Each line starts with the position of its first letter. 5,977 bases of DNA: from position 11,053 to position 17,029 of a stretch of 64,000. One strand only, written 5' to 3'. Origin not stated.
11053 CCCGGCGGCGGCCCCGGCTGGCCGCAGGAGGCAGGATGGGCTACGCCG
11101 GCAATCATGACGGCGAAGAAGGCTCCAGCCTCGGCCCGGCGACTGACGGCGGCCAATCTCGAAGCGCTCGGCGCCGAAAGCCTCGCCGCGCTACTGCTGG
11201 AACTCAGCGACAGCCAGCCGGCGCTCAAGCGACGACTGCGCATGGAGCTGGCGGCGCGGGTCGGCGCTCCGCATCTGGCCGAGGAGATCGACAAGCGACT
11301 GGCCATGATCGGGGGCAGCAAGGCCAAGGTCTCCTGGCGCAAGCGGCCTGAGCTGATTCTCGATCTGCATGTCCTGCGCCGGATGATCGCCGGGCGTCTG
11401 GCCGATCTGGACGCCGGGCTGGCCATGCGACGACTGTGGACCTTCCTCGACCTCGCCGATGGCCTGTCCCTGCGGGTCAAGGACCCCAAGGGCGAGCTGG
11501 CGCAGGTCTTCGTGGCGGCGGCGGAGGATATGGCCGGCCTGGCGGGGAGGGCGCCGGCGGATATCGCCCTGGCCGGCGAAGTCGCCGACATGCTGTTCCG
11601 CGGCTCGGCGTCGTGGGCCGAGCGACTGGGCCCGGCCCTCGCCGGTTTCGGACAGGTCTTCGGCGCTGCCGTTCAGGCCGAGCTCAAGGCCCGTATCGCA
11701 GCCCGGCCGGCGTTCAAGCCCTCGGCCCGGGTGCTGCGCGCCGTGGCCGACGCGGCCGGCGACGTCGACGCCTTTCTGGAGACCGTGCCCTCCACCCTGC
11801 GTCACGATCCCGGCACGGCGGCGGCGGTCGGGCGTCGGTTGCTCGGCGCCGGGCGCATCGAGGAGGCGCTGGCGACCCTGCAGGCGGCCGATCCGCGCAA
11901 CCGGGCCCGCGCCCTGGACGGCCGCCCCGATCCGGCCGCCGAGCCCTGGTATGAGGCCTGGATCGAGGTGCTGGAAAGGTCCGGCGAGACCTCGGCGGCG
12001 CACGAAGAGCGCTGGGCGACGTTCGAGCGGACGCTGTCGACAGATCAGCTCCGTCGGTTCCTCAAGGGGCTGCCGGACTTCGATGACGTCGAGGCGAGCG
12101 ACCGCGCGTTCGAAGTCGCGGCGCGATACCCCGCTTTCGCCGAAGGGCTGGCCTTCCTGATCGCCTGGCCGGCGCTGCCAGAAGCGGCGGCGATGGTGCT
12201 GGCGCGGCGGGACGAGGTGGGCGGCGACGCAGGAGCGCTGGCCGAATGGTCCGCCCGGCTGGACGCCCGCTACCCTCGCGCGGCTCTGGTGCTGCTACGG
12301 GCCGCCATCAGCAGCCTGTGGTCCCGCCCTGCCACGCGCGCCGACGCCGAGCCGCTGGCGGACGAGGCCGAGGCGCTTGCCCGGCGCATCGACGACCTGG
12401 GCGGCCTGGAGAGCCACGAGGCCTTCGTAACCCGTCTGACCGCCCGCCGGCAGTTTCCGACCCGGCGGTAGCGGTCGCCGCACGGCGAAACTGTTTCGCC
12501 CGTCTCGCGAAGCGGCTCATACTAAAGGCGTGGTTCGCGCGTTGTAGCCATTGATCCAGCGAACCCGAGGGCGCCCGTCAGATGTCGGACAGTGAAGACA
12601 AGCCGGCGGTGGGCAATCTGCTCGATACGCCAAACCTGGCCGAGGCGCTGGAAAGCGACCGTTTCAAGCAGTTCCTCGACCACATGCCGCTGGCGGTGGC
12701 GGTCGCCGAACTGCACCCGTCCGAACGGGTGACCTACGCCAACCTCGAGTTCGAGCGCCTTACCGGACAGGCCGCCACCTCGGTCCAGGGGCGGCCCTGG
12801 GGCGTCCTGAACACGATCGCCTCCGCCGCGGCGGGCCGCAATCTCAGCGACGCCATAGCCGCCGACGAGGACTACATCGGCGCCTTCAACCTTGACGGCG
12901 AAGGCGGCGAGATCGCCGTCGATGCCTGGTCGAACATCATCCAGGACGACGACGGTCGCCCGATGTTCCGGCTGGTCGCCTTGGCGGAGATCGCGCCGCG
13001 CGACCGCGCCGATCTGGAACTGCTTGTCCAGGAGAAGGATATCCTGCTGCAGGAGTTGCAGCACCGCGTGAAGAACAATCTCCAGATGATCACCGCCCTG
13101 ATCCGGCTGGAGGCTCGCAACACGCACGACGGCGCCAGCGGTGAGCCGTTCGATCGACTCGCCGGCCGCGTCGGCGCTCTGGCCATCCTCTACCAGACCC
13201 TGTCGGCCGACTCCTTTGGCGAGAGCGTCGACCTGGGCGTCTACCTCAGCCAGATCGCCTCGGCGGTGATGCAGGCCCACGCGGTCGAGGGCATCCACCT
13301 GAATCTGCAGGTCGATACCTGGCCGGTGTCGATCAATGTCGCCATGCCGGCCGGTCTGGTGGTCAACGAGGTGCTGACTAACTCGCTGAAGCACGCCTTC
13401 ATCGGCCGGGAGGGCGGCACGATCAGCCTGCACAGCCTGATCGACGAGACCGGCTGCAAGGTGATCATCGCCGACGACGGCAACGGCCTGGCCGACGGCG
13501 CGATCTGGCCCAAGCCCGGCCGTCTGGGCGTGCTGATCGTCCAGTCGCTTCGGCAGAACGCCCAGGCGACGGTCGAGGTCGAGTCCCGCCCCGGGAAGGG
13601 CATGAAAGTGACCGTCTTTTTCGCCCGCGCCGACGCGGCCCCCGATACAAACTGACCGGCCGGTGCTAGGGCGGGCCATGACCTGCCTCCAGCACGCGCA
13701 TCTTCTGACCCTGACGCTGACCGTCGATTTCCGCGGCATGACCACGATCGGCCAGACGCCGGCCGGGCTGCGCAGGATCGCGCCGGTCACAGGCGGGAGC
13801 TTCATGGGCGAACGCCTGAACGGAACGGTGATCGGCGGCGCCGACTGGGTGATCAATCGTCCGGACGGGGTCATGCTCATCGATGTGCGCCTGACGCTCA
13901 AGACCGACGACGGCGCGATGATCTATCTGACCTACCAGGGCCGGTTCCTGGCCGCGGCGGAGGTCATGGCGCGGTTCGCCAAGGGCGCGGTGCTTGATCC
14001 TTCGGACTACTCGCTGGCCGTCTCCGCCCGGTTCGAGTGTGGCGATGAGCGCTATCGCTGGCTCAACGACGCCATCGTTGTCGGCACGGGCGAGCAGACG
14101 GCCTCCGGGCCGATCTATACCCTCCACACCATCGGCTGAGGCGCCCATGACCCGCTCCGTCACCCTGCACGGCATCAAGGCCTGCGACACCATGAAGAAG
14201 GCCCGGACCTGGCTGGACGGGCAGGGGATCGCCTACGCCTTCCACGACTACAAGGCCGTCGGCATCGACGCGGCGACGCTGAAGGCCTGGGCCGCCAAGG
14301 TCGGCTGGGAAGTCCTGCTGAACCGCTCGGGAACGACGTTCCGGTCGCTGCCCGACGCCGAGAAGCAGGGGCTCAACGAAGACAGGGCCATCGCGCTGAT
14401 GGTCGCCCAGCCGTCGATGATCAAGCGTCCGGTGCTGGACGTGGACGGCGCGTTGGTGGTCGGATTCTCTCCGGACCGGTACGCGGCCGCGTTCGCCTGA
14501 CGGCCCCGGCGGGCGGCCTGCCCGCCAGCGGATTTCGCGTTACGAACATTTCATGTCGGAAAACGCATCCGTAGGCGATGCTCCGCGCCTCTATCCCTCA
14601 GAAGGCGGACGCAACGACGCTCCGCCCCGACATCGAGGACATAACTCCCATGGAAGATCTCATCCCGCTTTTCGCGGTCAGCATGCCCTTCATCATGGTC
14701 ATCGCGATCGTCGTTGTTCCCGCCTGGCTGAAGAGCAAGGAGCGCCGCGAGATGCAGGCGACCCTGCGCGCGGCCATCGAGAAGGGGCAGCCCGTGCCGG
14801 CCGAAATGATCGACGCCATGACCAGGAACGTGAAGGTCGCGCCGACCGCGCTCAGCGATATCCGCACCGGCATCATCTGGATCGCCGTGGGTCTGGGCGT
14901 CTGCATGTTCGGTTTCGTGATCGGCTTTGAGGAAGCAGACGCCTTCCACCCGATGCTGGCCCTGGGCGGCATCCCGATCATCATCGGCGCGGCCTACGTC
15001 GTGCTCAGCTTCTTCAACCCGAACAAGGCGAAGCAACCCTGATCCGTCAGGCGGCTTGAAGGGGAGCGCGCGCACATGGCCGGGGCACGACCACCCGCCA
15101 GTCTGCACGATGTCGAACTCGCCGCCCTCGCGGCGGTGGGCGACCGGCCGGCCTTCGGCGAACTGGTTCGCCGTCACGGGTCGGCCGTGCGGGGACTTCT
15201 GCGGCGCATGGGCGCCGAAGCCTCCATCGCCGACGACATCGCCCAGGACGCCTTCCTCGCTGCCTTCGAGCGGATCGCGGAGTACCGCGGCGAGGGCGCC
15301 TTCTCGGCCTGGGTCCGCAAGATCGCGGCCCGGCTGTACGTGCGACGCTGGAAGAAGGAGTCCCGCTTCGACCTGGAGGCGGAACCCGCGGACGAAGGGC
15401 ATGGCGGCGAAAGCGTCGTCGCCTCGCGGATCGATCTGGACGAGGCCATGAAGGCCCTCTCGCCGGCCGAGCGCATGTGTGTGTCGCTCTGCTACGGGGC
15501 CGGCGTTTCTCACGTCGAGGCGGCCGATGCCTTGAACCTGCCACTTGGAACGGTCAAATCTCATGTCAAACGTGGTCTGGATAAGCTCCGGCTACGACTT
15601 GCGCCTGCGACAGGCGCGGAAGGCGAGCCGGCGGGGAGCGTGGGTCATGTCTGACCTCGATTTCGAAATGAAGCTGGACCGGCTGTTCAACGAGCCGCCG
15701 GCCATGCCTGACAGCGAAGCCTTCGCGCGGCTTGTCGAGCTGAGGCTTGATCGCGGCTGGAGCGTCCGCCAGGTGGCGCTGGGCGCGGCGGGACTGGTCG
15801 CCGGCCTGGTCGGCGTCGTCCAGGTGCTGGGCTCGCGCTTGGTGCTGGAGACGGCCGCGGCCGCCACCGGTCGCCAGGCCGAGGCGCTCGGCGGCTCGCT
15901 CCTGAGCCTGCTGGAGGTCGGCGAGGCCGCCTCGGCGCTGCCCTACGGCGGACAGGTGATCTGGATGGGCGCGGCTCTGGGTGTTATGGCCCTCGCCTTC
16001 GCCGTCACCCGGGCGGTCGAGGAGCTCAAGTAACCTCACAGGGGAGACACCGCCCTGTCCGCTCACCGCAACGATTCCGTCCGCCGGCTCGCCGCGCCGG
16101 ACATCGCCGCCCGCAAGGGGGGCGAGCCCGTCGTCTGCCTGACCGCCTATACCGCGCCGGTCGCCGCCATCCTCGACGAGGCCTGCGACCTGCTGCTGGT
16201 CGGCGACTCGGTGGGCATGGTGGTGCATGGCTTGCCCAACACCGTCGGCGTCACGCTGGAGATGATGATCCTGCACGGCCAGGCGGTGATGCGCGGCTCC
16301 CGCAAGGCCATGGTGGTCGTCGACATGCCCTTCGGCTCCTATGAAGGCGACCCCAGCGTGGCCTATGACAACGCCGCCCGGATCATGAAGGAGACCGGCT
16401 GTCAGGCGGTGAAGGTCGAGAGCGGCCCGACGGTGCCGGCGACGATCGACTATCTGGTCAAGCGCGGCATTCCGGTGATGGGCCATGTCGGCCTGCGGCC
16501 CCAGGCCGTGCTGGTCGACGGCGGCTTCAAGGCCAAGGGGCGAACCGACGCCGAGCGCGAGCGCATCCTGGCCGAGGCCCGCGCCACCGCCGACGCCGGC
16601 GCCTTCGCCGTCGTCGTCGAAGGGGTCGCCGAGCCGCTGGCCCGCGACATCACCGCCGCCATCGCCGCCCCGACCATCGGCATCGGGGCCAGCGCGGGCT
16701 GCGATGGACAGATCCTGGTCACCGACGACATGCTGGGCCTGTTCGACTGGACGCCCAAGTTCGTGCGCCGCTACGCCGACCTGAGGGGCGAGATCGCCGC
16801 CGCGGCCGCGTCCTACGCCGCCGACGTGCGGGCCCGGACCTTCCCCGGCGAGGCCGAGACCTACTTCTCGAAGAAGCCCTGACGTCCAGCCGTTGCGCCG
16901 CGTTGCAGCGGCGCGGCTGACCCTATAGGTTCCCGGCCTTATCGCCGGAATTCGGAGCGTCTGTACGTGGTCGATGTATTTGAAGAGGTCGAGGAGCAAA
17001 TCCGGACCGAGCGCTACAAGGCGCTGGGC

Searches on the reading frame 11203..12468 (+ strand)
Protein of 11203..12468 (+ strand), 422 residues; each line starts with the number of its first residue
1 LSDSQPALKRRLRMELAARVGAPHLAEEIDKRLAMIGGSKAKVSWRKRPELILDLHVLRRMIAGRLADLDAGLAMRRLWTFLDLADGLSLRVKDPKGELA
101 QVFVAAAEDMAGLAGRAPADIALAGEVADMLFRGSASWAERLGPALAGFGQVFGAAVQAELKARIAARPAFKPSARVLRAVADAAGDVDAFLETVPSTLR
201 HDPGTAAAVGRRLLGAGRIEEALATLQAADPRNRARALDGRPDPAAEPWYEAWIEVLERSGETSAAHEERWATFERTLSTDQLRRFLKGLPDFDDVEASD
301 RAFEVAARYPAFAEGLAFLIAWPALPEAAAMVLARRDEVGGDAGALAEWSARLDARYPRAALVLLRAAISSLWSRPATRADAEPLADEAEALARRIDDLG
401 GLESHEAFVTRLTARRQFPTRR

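Call 64: search_protein_families(library=pfam, proteins=[window:11203-12468:+], max_evalue=0.001)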
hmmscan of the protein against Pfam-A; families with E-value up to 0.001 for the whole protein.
window:11203-12468:+ (422 aa): 1 family
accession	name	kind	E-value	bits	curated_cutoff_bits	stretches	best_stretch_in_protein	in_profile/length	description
PF21810.3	DUF6880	-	2.6e-82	277.7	27.3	2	174-414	226-461/472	Family of unknown function (DUF6880)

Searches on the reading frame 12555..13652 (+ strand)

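Call 64: search_protein_families(library=pfam, proteins=[window:12555-13652:+], max_evalue=0.001)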
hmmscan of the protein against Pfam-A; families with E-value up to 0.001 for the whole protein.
window:12555-13652:+ (366 aa): 6 families
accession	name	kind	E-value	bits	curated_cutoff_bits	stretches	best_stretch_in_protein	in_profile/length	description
PF07568.18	HisKA_2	-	4.3e-16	59.2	22.3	1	167-241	1-75/76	Histidine kinase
PF02518.31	HATPase_c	-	2.7e-08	34.7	26.4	1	267-356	7-107/111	Histidine kinase-, DNA gyrase B-, and HSP90-like ATPase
PF07536.20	HWE_HK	-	7.6e-08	33.4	22.8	1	167-242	1-69/83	HWE histidine kinase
PF13188.13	PAS_8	-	2e-06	27.9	21.8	1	36-85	2-46/65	PAS domain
PF13581.12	HATPase_c_2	-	1.1e-05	25.8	27.4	1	267-323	33-89/127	Histidine kinase-like ATPase domain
PF08448.16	PAS_4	-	0.00049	20.7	23.1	1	41-149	1-108/110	PAS fold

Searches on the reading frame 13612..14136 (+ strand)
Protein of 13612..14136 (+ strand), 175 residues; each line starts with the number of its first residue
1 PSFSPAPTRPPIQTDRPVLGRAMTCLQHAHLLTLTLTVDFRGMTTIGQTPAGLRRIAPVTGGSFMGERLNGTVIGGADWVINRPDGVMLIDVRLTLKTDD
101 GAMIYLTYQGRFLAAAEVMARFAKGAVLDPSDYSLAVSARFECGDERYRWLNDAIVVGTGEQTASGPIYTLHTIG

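Call 64: search_protein_families(library=pfam, proteins=[window:13612-14136:+], max_evalue=0.001)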
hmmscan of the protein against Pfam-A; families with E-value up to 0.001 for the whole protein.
window:13612-14136:+ (175 aa): 1 family
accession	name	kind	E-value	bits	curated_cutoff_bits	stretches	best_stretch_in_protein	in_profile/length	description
PF11578.13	DUF3237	-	3.5e-39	134.4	24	1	32-172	7-147/149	Protein of unknown function (DUF3237)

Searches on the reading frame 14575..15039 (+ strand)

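Call 64: search_protein_families(library=pfam, proteins=[window:14575-15039:+], max_evalue=0.001)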
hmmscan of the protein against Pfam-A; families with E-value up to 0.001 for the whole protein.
window:14575-15039:+ (155 aa): 1 family
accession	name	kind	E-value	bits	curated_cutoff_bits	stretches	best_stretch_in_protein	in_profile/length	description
PF19762.4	DUF6249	-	7.2e-15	55.3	33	1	31-146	4-101/104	Domain of unknown function (DUF6249)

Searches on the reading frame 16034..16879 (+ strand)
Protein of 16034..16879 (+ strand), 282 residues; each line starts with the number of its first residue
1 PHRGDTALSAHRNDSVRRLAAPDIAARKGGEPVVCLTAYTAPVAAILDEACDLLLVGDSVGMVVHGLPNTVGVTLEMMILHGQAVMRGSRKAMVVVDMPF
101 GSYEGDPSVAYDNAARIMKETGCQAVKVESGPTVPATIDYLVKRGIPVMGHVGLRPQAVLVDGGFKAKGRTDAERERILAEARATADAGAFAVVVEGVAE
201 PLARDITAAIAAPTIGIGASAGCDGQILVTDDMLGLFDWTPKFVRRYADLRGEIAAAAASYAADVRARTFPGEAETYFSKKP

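Call 64: search_protein_families(library=pfam, proteins=[window:16034-16879:+], max_evalue=0.001)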
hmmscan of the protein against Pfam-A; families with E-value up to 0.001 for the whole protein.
window:16034-16879:+ (282 aa): 1 family
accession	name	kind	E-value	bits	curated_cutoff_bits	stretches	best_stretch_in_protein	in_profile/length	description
PF02548.21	Pantoate_transf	-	2.8e-99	332.2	28.7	1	23-272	6-258/259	Ketopantoate hydroxymethyltransferase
